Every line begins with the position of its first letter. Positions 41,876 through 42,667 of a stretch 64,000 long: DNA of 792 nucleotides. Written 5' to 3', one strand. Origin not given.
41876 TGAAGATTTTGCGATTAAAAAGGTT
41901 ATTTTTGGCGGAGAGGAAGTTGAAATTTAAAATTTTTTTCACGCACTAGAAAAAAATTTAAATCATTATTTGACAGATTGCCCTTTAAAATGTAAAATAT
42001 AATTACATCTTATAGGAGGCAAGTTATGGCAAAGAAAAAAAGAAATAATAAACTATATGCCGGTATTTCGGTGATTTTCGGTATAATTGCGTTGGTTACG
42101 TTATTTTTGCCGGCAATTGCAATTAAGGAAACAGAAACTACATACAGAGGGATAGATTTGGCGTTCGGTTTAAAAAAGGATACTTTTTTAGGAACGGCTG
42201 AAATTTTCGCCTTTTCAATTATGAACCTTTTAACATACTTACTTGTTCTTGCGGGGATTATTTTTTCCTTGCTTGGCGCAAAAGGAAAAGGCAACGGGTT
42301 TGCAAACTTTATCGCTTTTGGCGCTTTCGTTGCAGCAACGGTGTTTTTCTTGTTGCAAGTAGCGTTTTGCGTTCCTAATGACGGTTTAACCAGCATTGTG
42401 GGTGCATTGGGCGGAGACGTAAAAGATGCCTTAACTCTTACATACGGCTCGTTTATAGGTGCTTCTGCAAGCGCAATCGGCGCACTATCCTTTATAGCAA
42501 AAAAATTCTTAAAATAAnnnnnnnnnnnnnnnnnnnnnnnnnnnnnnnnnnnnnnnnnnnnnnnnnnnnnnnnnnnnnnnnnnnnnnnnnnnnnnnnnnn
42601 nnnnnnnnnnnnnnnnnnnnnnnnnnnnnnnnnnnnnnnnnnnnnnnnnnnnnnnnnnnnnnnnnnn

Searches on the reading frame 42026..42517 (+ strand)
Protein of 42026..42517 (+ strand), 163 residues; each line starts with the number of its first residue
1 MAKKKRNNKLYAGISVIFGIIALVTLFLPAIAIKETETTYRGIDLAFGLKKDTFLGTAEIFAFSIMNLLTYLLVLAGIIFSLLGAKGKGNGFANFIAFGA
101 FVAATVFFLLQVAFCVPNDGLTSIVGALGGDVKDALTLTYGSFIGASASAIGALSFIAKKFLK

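Call 13: find_encoding_contigs(protein=window:42026-42517:+, flank=5000, max_places=10)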
Protein window:42026-42517:+ (163 aa): no gene with exactly this product is on record in the collection.

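Call 71: search_protein_families(library=pfam, proteins=[window:42026-42517:+], max_evalue=0.00001)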
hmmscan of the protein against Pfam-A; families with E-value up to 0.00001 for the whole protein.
window:42026-42517:+ (163 aa): 0 families
